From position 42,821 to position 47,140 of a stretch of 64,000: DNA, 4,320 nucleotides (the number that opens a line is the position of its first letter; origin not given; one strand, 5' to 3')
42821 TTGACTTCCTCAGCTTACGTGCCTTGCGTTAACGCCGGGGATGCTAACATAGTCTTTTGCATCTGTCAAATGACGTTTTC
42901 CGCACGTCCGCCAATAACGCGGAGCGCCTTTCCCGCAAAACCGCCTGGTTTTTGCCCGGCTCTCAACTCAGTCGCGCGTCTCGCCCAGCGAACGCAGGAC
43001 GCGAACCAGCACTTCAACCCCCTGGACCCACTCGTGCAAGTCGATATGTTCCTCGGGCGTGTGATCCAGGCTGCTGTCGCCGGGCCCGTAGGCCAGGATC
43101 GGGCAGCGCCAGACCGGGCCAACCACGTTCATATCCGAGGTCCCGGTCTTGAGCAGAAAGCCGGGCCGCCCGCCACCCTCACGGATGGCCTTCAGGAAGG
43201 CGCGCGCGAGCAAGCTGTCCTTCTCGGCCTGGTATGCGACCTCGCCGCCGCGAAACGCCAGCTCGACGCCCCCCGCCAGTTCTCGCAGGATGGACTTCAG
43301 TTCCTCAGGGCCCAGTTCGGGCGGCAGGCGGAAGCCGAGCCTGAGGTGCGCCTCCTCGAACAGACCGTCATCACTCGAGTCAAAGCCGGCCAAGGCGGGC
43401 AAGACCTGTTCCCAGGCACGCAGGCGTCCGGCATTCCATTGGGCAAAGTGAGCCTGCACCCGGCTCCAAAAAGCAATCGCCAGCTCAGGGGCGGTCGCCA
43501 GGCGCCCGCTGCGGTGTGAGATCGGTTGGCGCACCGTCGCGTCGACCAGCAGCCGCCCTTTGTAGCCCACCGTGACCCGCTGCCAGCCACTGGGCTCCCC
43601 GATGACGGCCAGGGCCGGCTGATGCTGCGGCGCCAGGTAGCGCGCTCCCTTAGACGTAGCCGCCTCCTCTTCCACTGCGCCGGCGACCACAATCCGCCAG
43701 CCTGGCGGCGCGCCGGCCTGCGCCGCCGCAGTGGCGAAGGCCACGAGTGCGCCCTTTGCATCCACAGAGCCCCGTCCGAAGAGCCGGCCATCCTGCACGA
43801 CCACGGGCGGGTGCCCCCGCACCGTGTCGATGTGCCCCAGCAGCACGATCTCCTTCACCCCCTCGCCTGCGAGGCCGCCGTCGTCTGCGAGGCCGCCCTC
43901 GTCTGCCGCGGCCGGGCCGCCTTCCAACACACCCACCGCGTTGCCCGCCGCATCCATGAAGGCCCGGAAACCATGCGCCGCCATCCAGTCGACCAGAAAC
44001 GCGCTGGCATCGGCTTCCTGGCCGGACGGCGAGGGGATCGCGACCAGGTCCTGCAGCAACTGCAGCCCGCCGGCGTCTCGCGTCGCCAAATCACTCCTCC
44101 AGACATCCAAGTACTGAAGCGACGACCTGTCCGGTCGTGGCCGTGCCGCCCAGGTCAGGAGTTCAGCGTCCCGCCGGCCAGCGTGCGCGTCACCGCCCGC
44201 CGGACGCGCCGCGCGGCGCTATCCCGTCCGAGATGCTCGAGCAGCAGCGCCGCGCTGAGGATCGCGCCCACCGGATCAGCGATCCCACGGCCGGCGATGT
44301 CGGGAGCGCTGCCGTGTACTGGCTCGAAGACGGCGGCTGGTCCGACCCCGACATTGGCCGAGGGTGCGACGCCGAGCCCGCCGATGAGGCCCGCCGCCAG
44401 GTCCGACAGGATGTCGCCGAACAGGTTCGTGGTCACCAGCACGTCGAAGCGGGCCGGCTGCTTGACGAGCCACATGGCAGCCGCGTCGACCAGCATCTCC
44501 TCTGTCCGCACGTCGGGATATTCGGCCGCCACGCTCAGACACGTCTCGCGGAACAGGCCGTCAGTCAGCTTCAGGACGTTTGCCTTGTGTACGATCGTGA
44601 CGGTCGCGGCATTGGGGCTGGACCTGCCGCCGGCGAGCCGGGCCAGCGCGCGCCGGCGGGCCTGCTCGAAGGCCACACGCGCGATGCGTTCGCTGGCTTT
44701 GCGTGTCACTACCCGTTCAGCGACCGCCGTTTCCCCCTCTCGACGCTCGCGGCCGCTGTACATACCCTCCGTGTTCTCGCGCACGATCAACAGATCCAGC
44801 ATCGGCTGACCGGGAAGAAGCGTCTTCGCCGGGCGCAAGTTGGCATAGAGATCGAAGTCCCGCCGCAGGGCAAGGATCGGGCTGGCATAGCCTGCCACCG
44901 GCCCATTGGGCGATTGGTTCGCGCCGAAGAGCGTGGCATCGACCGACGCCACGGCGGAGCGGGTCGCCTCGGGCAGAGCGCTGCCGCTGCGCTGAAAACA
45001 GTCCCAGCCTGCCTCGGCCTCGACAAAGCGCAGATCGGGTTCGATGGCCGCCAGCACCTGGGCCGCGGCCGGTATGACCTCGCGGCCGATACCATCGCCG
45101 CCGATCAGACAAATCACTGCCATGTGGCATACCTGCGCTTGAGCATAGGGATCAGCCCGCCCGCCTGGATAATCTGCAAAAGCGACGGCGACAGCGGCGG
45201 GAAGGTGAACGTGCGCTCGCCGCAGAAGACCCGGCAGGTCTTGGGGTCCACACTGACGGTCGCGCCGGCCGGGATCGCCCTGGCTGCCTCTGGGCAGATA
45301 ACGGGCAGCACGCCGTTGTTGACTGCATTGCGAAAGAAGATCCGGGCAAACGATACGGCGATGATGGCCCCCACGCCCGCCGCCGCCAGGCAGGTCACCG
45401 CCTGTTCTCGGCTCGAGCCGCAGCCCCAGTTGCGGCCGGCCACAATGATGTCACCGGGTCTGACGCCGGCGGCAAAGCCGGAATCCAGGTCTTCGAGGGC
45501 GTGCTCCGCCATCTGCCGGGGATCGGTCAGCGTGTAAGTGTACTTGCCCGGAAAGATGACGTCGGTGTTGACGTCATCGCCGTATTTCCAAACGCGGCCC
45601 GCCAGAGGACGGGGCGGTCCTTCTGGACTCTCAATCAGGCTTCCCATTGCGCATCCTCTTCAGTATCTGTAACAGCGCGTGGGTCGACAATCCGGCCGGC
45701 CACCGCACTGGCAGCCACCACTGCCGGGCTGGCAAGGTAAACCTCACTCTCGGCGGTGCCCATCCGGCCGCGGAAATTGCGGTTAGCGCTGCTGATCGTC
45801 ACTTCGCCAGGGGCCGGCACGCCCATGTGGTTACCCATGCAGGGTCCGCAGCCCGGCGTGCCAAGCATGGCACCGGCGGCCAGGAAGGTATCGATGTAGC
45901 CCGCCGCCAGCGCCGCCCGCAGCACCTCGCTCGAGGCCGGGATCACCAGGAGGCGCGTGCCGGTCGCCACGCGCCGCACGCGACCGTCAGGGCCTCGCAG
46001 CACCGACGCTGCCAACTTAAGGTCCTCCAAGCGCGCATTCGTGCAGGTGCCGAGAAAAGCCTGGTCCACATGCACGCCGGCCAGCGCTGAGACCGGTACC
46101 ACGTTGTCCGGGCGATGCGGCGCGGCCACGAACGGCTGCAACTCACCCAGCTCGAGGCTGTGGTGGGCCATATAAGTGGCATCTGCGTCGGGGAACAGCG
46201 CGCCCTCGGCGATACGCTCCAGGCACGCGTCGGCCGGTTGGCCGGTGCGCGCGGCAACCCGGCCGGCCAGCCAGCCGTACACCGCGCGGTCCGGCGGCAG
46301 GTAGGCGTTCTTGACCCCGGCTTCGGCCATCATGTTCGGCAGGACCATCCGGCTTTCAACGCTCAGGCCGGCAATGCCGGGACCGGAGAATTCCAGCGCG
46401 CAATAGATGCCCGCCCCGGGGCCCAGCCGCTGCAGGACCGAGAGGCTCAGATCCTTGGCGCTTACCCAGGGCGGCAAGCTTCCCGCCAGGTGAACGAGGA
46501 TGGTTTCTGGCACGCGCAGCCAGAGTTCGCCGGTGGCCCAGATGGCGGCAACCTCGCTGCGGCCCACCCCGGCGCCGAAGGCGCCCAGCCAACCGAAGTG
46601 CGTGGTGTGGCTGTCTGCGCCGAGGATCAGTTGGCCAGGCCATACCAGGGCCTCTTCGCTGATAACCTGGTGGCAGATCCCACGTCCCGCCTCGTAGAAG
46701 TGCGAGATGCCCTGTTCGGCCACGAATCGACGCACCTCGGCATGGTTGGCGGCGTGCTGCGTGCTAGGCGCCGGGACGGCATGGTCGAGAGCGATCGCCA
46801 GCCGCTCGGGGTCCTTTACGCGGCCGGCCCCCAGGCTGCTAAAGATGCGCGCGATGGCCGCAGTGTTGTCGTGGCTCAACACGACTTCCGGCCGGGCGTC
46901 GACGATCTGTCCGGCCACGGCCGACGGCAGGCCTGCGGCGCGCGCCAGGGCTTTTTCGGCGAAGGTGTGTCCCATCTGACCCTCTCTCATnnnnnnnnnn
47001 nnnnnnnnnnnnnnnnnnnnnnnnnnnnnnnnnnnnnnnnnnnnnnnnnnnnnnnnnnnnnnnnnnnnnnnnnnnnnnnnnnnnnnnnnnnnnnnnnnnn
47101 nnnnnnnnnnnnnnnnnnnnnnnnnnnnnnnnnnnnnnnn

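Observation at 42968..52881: Complete LysW-mediated alpha-aminoadipate lysine biosynthesis cluster with a leader-peptide attenuator that has two successive Lys-codon peptides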

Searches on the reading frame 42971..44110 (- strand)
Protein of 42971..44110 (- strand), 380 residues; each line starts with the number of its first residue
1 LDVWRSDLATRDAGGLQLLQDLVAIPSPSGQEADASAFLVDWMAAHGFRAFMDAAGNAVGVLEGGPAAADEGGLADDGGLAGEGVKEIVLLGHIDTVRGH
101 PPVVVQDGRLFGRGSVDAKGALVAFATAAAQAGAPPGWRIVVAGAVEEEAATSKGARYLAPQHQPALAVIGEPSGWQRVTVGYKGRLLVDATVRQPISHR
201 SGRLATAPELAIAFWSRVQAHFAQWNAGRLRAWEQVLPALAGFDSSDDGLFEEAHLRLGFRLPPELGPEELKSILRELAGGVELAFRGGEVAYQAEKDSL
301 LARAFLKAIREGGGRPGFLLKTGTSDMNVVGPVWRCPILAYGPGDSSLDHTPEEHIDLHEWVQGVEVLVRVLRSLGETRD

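Call 10: search_protein_families(library=ncbifam, proteins=[window:42971-44110:-])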
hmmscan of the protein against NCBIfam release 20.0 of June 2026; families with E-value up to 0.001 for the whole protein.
window:42971-44110:- (380 aa): 33 families (the best 25 are shown)
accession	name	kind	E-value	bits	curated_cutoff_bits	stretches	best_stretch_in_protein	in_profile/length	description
NF003367.0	PRK04443.1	equivalog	1.7e-120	402.5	363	1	16-376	10-346/349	[LysW]-lysine hydrolase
TIGR01902.1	dapE-lys-deAc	subfamily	7.2e-89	298.4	163.1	2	81-375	46-337/340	N-acetyl-ornithine/N-acetyl-lysine deacetylase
NF001747.0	PRK00466.1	equivalog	8.3e-38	130.1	288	2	17-201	14-175/346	N-acetyl-lysine deacetylase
NF006399.0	PRK08651.1-2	equivalog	7.8e-21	74.5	381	2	17-201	8-194/405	succinyl-diaminopimelate desuccinylase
TIGR01910.1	DapE-ArgE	subfamily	5.1e-20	72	217.6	1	16-365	1-371/373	ArgE/DapE family deacylase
NF006400.0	PRK08651.1-3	equivalog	3.6e-19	68.8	374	2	103-202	109-213/410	succinyl-diaminopimelate desuccinylase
NF009555.0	PRK13004.1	equivalog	3.8e-19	68.8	321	1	16-194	18-191/399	YgeY family selenium metabolism-linked hydrolase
TIGR01900.1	dapE-gram_pos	equivalog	9.8e-17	60.9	304.2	1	18-372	8-350/351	succinyl-diaminopimelate desuccinylase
TIGR01892.1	AcOrn-deacetyl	equivalog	8.8e-15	54.6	297.7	1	18-201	2-184/365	acetylornithine deacetylase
NF009558.0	PRK13013.1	equivalog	1.2e-13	50.6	428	1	16-201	19-217/429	acetylornithine deacetylase/succinyl-diaminopimelate desuccinylase family protein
NF006404.0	PRK08652.1-2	equivalog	1e-11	44.3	348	1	86-371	55-324/332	acetylornithine deacetylase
NF005306.0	PRK06837.1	subfamily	1.6e-11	43.7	376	1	16-228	23-253/427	ArgE/DapE family deacylase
NF006402.0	PRK08651.1-5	equivalog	1.7e-11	43.7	369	1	34-195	23-174/369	succinyl-diaminopimelate desuccinylase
NF009557.0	PRK13009.1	equivalog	8.4e-11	41.6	284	1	16-178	6-169/377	succinyl-diaminopimelate desuccinylase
NF005710.0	PRK07522.1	subfamily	3e-10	39.8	412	1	88-201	72-197/391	acetylornithine deacetylase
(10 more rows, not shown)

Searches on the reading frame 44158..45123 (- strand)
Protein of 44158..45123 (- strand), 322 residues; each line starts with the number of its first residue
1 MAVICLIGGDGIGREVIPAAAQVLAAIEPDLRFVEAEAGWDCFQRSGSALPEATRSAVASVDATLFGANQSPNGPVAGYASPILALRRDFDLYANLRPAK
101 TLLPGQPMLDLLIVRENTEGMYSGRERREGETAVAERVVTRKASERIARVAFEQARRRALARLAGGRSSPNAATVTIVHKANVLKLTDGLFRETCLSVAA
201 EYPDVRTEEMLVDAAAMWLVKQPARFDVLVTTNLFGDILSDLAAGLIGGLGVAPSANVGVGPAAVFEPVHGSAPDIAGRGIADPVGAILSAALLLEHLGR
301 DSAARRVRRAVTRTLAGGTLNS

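Call 9: search_protein_families(library=ncbifam, proteins=[window:44158-45123:-])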
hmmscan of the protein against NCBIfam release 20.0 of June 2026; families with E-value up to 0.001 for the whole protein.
window:44158-45123:- (322 aa): 16 families
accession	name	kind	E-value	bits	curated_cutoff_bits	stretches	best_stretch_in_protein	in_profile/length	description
NF040626.1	AksF2_Meth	equivalog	1.2e-107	360.1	540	1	1-317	1-305/333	homoisocitrate dehydrogenase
TIGR02088.1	LEU3_arch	subfamily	9.2e-106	353.7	409.8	1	4-316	1-302/324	isopropylmalate/isohomocitrate dehydrogenases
NF040619.1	AksF_Meth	equivalog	6.4e-101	337.9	500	1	3-318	3-324/343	homoisocitrate dehydrogenase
NF006529.0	PRK08997.1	equivalog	9.3e-92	307.5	510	1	4-316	6-309/335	isocitrate dehydrogenase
NF002898.0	PRK03437.1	equivalog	1.4e-79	267.9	393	1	4-316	7-324/347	3-isopropylmalate dehydrogenase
NF006673.0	PRK09222.1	equivalog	3.8e-78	263.6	509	1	3-319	6-313/482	NADP-dependent isocitrate dehydrogenase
NF040855.1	iso_homocit_dh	equivalog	2.5e-76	257.2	680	1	3-320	3-298/345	isocitrate--homoisocitrate dehydrogenase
TIGR00175.1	mito_nad_idh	equivalog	3.7e-72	243.3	432.4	1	4-319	6-311/334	isocitrate dehydrogenase (NAD(+))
TIGR02089.1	TTC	equivalog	6.6e-72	242.3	470.4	1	4-318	6-329/352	tartrate dehydrogenase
TIGR00169.1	leuB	equivalog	4.1e-70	236.5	353.2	1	4-319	2-327/349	3-isopropylmalate dehydrogenase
NF006048.0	PRK08194.1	equivalog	1.6e-66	224.8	501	1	4-319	6-327/352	tartrate dehydrogenase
TIGR02924.1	ICDH_alpha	equivalog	1.9e-66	225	561.35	1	4-318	3-308/473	isocitrate dehydrogenase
TIGR00183.1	prok_nadp_idh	equivalog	2e-44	152.1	567.3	1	3-317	28-386/417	isocitrate dehydrogenase (NADP(+))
NF005425.0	PRK07006.1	equivalog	4.6e-39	134.3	490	2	210-316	280-385/416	NADP-dependent isocitrate dehydrogenase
NF005036.0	PRK06451.1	equivalog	2.1e-38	132.1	484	1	3-315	25-377/412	NADP-dependent isocitrate dehydrogenase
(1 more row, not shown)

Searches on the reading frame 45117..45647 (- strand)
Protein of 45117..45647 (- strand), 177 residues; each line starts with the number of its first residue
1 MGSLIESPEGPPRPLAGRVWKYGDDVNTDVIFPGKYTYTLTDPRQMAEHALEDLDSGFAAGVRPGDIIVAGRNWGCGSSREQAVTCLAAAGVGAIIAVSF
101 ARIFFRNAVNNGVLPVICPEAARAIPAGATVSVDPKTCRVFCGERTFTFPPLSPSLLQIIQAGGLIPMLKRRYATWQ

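Call 9: search_protein_families(library=ncbifam, proteins=[window:45117-45647:-])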
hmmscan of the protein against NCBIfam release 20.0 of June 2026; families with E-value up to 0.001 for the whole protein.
window:45117-45647:- (177 aa): 17 families
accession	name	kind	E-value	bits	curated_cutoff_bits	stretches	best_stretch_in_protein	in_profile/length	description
TIGR02087.1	LEUD_arch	subfamily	1.2e-49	168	108.95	1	17-172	1-157/157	LeuD/DmdB family oxidoreductase small subunit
NF040625.1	HacB2_Meth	equivalog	3.6e-42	143.6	230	1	15-167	4-154/161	homoaconitase small subunit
TIGR02084.1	leud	equivalog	1e-41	142.2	245.85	1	17-170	1-155/156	3-isopropylmalate dehydratase small subunit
NF040604.2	HacB_Meth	equivalog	8e-41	139.5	230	1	15-170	3-158/159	homoaconitase small subunit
NF010629.0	PRK14023.1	equivalog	1.3e-40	139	229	1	18-171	3-156/166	homoaconitate hydratase small subunit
TIGR00139.1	h_aconitase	equivalog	1.7e-27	96.2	529.9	1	4-120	519-637/709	homoaconitase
NF002458.0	PRK01641.1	subfamily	1.5e-20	73.6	167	1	62-123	65-126/202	3-isopropylmalate dehydratase small subunit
NF005558.0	PRK07229.1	equivalog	4.5e-15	55.3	612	1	20-118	476-578/647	aconitate hydratase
TIGR00171.1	leuD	equivalog_domain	4.6e-14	52.7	116.25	1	65-120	70-125/188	3-isopropylmalate dehydratase small subunit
TIGR01342.1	acon_putative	hypoth_equivalog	4.8e-13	48.2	719.15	1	22-147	477-612/655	putative aconitate hydratase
NF006757.0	PRK09277.1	subfamily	4.1e-10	38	686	1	66-120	759-813/888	aconitate hydratase AcnA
NF009520.0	PRK12881.1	subfamily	7.7e-10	37.1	905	1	67-121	765-819/893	aconitate hydratase AcnA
TIGR01341.1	aconitase_1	equivalog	9.2e-09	33.6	945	1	67-123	751-807/876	aconitate hydratase AcnA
TIGR02333.1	2met_isocit_dHY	equivalog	7.1e-08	30.8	1419.85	1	67-116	734-783/858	Fe/S-dependent 2-methylisocitrate dehydratase AcnD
NF006690.0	PRK09238.1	equivalog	1.9e-05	22.8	782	1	18-169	171-339/852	bifunctional aconitate hydratase 2/2-methylisocitrate dehydratase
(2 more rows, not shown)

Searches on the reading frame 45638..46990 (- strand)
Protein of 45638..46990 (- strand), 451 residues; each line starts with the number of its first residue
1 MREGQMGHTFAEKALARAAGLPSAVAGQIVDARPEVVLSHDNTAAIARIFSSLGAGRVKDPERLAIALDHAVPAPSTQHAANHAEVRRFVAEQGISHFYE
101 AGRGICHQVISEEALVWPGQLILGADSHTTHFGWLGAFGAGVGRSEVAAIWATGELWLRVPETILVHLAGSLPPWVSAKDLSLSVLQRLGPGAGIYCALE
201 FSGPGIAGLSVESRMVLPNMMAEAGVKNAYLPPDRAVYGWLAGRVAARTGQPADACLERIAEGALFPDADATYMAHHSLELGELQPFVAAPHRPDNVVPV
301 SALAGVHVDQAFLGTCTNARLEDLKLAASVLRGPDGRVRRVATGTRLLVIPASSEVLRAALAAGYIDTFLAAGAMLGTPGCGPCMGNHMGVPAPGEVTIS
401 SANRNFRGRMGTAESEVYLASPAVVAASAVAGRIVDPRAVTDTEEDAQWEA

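Call 9: search_protein_families(library=ncbifam, proteins=[window:45638-46990:-])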
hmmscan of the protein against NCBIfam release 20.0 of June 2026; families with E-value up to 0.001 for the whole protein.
window:45638-46990:- (451 aa): 19 families
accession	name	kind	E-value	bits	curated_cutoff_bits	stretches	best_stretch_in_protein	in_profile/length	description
NF001614.1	PRK00402.1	subfamily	5.3e-143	476.6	385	1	9-438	2-415/415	aconitase/3-isopropylmalate dehydratase large subunit family protein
TIGR01343.1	hacA_fam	subfamily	6e-137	456.6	385.7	1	9-438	1-412/412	homoaconitate hydratase family protein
TIGR02086.1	IPMI_arch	subfamily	4.6e-134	447.2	410.15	1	9-438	2-410/411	3-isopropylmalate dehydratase/homoaconitate hydratase family large subunit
TIGR02083.1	LEU2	equivalog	1.1e-119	400.2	610.65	1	9-440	2-419/419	3-isopropylmalate dehydratase large subunit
NF040615.1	HacA_Meth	equivalog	7.2e-117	390.6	550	1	9-436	2-417/419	homoaconitase large subunit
NF005558.0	PRK07229.1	equivalog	1.8e-94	317.6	612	1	6-446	1-421/647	aconitate hydratase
TIGR00139.1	h_aconitase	equivalog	1.3e-86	291.5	529.9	1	25-444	23-461/709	homoaconitase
NF009116.0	PRK12466.1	subfamily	4e-85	286.2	531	2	56-301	51-304/472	3-isopropylmalate dehydratase large subunit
TIGR01342.1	acon_putative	hypoth_equivalog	3.7e-80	269.9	719.15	1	37-445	29-417/655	putative aconitate hydratase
NF004016.0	PRK05478.1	subfamily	3e-73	247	510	2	56-301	50-302/468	3-isopropylmalate dehydratase large subunit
TIGR00170.1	leuC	equivalog_domain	2.6e-58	197.8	560.25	2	58-301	51-301/466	3-isopropylmalate dehydratase large subunit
NF006690.0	PRK09238.1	equivalog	1.3e-48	165.6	782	2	264-436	648-813/852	bifunctional aconitate hydratase 2/2-methylisocitrate dehydratase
TIGR01340.1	aconitase_mito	equivalog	4.1e-45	154.4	825.35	1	97-443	127-480/745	aconitate hydratase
TIGR00117.1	acnB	equivalog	8.7e-35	119.7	1287.2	2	265-435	648-810/844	bifunctional aconitate hydratase 2/2-methylisocitrate dehydratase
NF009520.0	PRK12881.1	subfamily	5.8e-31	107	905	2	102-304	188-389/893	aconitate hydratase AcnA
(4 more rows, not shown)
